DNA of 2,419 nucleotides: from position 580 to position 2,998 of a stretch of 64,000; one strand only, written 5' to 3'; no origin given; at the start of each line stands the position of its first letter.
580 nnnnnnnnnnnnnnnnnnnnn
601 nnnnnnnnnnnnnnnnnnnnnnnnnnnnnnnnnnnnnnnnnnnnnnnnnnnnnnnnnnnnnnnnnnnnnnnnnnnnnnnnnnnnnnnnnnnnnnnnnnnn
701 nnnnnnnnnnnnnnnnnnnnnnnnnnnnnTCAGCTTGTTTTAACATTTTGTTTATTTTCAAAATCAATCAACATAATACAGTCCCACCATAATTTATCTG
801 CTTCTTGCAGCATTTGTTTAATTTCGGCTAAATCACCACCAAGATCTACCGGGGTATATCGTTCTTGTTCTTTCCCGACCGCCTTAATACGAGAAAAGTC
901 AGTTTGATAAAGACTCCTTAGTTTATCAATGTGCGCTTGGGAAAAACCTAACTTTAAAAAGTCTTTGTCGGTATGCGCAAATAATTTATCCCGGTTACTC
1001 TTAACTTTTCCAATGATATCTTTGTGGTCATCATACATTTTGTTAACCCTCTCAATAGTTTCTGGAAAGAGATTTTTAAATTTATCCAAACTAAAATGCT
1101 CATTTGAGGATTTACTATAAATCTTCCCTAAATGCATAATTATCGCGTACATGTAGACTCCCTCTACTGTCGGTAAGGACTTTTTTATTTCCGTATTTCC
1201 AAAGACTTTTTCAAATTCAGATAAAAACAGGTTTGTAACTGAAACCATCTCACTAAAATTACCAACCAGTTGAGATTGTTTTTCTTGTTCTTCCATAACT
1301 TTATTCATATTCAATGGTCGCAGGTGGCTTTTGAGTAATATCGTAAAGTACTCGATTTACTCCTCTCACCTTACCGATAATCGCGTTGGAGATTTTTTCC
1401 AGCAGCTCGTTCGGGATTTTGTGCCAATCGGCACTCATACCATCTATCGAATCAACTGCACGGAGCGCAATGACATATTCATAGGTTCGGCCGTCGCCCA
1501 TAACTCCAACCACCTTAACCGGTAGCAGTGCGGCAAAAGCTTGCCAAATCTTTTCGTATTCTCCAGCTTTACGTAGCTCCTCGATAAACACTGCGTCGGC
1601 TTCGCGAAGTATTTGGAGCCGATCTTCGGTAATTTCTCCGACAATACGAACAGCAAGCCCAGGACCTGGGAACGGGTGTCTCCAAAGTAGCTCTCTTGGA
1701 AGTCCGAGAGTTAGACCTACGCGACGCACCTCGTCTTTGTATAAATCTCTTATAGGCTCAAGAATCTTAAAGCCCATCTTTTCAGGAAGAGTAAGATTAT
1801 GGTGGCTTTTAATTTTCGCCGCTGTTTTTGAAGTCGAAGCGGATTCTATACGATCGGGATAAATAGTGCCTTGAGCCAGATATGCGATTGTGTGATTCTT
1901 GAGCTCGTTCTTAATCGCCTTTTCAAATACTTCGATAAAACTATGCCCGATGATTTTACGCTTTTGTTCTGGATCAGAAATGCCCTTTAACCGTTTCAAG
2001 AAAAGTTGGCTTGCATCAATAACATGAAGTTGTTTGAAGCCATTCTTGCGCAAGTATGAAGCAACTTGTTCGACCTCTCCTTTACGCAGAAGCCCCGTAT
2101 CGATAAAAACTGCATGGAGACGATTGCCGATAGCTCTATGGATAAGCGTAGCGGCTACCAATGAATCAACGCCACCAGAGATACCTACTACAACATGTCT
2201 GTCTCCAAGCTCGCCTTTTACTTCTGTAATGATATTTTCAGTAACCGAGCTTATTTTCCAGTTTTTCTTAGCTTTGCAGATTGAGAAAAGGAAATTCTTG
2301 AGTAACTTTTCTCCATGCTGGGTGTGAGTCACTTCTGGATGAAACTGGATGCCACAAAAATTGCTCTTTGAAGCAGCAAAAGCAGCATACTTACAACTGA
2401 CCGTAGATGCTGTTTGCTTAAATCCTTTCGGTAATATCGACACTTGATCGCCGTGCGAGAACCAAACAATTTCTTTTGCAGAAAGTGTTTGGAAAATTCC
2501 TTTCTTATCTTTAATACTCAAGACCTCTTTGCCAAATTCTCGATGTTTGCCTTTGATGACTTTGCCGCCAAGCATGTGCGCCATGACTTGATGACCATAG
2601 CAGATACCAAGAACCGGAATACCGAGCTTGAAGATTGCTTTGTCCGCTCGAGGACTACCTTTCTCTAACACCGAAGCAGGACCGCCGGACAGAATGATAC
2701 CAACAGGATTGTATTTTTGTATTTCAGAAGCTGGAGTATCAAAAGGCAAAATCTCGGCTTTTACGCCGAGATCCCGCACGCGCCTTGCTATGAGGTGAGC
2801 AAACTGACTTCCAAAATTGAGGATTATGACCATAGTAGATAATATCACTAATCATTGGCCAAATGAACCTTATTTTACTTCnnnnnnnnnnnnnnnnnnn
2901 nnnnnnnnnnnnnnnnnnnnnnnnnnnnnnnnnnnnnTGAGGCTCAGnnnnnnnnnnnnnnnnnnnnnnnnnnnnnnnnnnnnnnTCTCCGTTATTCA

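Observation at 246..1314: Two overlapping paralogous HEPN-motif genes translationally coupled to guaA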

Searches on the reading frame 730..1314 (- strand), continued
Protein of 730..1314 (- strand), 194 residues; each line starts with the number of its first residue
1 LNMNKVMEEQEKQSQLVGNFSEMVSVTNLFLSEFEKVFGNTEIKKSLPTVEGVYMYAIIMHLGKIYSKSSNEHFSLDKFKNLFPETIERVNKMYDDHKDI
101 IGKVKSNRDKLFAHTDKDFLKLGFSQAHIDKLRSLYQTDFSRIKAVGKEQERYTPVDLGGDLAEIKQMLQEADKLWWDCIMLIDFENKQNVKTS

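Call 79: search_protein_representatives(alignment_id=A5)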
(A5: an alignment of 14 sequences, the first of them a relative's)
Query: 14 sequences, 184 profile positions. Proteins with E-value up to 0.001 (for the whole library): 109; up to 1e-10: 72; up to 1e-30: 27. The best 109 are listed.
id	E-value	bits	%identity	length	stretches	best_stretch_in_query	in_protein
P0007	2.0e-75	268.8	-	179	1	1-179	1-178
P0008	8.2e-70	250.4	-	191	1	2-182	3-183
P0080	7.5e-69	247.3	-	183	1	1-179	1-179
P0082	1.4e-65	236.6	-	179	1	9-181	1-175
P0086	6.3e-57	208.4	-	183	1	1-179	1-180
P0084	1.0e-56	207.8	-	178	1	1-182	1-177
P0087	5.0e-56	205.5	-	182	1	3-177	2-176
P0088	3.0e-54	199.7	-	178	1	9-178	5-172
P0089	2.2e-49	183.8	-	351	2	6-177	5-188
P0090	5.1e-49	182.7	-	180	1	8-176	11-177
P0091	9.5e-49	181.8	-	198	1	4-179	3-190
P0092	1.1e-48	181.5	-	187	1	7-178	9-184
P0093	3.3e-48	180.0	-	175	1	3-176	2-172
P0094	4.0e-48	179.8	-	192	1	3-174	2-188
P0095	1.6e-46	174.5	-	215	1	5-181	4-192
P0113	1.1e-24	103.4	-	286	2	71-181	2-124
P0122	1.2e-21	93.4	-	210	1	21-178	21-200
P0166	4.3e-06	42.8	-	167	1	54-125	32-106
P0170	4.2e-05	39.5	-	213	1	33-122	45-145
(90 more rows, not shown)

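Call 88: search_protein_families(library=phrogs, proteins=[window:730-1296:-], max_evalue=1)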
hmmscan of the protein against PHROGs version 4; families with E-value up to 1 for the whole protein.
window:730-1296:- (188 aa): 2 families
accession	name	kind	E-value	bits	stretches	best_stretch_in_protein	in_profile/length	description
phrog_35291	-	unknown function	0.17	13.2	0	158-185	12-39/63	-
phrog_31698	-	unknown function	0.31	10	1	85-142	604-663/1063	-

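Call 94: search_protein_families(library=pfam, proteins=[P0089, P0113, P0166, P0170, P0122], max_evalue=0.1)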
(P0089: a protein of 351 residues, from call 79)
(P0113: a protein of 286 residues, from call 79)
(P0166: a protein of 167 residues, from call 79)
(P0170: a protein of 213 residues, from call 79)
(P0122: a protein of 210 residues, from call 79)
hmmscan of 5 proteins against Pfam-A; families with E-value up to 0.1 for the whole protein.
P0089 (351 aa): 2 families
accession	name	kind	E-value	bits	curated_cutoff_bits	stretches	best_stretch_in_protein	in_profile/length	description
PF18734.6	HEPN_AbiU2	-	3.6e-08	33.5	26.8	1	42-112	44-137/193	AbiU2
PF06780.16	Erp_C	-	0.0098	16.4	24.3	1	127-192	70-134/140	Erp protein C-terminus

P0113 (286 aa): 3 families
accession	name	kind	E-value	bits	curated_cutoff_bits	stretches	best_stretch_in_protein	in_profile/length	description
PF18734.6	HEPN_AbiU2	-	5.7e-05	23.1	26.8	1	9-61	101-154/193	AbiU2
PF24151.2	ArlX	-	0.02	14.8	28.7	1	18-90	57-129/229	ArlX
PF07303.18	Occludin_ELL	-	0.059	14.6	31.2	0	9-68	10-68/101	Occludin homology domain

P0166 (167 aa): 6 families
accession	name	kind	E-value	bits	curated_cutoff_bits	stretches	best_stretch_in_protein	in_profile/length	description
PF18734.6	HEPN_AbiU2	-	2.1e-12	47.4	26.8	1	31-124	54-168/193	AbiU2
PF18735.6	HEPN_RiboL-PSP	-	0.0066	16.8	28.4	1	48-129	96-190/191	RiboL-PSP-HEPN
PF11690.13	DUF3287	-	0.0073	16.6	27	1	31-86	16-70/121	Protein of unknown function (DUF3287)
PF24729.2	Acb2_Tad1_hairpin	-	0.03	14.9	27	0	60-93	10-45/58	Acb2/Tad1, hairpin domain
PF00244.26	14-3-3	-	0.076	13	33.2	1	36-122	10-96/223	14-3-3 protein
PF16805.11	Trans_coact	-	0.09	13.1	25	0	99-136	30-65/73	Phage late-transcription coactivator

P0170 (213 aa): 1 family
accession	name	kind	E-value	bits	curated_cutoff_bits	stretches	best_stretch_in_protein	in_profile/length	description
PF18734.6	HEPN_AbiU2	-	5.4e-12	46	26.8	1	19-172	10-175/193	AbiU2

P0122 (210 aa): 2 families
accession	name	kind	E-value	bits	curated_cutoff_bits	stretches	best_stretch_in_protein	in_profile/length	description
PF18734.6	HEPN_AbiU2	-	0.00081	19.4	26.8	1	60-122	83-145/193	AbiU2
PF04230.19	PS_pyruv_trans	-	0.051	13.9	25.3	1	54-194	149-257/280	Polysaccharide pyruvyl transferase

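Call 101: search_protein_families(library=pfam, alignment_id=A5, max_evalue=0.01)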
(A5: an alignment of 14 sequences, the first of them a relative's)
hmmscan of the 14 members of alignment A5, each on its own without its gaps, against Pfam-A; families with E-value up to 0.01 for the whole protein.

A. member 1, P0001 (192 aa): 1 family
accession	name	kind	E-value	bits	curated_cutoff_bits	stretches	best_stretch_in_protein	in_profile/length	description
PF18734.6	HEPN_AbiU2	-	1.2e-07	31.8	26.8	1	52-124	49-145/193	AbiU2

B. families by the number of members that match (of 14 scanned): 1 family
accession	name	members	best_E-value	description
PF18734.6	HEPN_AbiU2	14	1.7e-08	AbiU2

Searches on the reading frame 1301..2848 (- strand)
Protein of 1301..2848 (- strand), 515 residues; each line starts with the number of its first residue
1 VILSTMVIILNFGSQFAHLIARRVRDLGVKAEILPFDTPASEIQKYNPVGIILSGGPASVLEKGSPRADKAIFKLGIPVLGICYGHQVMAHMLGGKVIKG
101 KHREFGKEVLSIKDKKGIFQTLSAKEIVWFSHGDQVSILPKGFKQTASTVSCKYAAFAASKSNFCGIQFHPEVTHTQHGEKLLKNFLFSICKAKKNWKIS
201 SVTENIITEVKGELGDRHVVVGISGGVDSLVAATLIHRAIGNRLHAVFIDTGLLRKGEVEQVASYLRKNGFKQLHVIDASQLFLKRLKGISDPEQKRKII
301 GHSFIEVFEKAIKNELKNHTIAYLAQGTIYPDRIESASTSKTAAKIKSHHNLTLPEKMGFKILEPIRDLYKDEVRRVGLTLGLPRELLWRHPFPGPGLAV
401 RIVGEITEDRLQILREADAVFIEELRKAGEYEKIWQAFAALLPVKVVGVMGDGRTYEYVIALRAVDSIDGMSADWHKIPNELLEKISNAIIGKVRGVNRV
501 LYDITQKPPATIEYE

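Call 3: search_protein_families(library=pfam, proteins=[window:1301-2848:-], max_evalue=10)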
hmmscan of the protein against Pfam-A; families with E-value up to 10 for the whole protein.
window:1301-2848:- (515 aa): 9 families
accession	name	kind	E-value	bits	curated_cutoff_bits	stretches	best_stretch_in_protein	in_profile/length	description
PF00117.34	GATase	-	1.4e-49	168.8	22.8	1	9-188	2-188/190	Glutamine amidotransferase class-I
PF00958.27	GMP_synt_C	-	1.7e-41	140.6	27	1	423-514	1-92/92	GMP synthase C terminal domain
PF02540.23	NAD_synthase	-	6.9e-09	35.6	21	2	204-259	6-62/242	NAD synthase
PF07722.19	Peptidase_C26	-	1.7e-06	28.4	20.5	1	71-172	100-219/219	Peptidase C26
PF06508.19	QueC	-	5.6e-05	23.2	22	1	219-289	2-68/210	Queuosine biosynthesis protein QueC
PF03054.22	tRNA_Me_trans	-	0.0008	19.6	20.6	1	218-249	2-32/202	tRNA methyl transferase HUP domain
PF00764.25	Arginosuc_synth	-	0.0064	17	27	1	219-285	2-67/162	Arginosuccinate synthase N-terminal HUP domain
PF01507.26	PAPS_reduct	-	0.0081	16.6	22.5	1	219-288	2-69/175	Phosphoadenosine phosphosulfate reductase domain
PF02568.20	ThiI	-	0.058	13.4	20.5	1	218-270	5-60/197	Thiamine biosynthesis protein (ThiI)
